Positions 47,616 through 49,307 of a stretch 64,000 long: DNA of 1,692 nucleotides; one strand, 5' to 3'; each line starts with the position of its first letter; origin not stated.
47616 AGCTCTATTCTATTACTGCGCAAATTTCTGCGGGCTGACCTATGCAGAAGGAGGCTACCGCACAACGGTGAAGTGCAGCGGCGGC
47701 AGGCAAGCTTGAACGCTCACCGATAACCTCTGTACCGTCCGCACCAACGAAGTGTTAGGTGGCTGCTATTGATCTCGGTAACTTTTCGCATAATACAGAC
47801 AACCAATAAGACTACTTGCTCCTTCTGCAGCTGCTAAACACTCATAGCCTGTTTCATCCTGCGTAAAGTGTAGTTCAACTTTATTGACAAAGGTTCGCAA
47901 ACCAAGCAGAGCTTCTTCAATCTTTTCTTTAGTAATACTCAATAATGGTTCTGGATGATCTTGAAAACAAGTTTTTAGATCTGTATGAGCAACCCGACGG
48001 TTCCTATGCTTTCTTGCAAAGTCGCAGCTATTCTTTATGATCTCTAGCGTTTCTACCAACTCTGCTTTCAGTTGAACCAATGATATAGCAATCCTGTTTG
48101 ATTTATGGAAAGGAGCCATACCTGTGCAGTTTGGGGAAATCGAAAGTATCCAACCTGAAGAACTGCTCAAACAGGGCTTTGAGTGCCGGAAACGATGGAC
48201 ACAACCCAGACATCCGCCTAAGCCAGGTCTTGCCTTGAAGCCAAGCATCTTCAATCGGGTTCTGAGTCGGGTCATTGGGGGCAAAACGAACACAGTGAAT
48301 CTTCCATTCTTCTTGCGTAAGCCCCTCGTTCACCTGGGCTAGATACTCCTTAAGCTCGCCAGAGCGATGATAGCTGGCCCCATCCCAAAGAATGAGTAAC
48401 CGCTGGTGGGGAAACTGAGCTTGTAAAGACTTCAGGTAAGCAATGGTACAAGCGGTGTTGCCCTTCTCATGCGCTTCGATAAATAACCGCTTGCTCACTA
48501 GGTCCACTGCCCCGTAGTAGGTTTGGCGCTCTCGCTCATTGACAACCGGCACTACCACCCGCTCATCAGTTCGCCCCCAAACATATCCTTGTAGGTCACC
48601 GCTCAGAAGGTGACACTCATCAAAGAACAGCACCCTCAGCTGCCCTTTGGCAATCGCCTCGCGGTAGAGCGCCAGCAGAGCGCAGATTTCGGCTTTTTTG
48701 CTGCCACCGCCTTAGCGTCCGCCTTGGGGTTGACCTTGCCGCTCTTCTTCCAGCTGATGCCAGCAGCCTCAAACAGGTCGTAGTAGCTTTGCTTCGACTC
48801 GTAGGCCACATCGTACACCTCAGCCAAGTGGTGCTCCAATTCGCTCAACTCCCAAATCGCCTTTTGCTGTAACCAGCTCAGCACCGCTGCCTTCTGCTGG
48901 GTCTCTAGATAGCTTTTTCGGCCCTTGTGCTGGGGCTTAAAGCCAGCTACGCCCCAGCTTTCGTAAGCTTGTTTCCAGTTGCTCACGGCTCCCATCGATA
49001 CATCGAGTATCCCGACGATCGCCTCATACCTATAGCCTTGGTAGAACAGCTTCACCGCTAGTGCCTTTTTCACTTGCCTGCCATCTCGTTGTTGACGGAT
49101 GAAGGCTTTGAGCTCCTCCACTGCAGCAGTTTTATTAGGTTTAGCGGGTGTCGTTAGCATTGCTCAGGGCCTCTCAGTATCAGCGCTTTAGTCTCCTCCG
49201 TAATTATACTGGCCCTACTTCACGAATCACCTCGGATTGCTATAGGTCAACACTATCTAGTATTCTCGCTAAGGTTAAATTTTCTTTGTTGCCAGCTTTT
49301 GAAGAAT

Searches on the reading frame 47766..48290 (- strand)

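Call 51: search_protein_families(library=pfam, max_evalue=0.01, proteins=[window:47766-48290:-])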
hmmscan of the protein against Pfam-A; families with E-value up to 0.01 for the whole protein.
window:47766-48290:- (174 aa): 1 family
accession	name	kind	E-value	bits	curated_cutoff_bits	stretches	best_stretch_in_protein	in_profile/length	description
PF18734.6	HEPN_AbiU2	-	3.8e-07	30.2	26.8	1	80-154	110-184/193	AbiU2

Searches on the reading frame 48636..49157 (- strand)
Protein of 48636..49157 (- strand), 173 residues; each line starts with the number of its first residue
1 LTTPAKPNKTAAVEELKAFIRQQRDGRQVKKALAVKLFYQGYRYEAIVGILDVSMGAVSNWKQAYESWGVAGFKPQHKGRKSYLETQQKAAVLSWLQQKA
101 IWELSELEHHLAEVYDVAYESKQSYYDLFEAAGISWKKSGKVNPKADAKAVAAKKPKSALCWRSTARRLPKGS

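Call 51: search_protein_families(library=pfam, max_evalue=0.01, proteins=[window:48636-49157:-])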
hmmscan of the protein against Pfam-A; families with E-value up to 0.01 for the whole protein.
window:48636-49157:- (173 aa): 6 families
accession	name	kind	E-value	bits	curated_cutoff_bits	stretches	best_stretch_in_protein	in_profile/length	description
PF13592.12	HTH_33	-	4.4e-12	45.9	25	1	100-155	3-57/60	Winged helix-turn helix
PF13565.12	HTH_32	-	1.2e-08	35.8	33.7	1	58-119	2-64/73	Homeodomain-like domain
PF13384.12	HTH_23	-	4.1e-07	30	24.6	1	27-70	3-46/50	Homeodomain-like domain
PF13518.12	HTH_28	-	4.5e-07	30.3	25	1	31-81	2-52/52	Helix-turn-helix domain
PF13551.12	HTH_29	-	1.2e-05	25.8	28.1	1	31-88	1-62/64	Winged helix-turn helix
PF06056.18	Terminase_5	-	2e-05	24.9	20.3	1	33-72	5-44/58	Putative ATPase subunit of terminase (gpP-like)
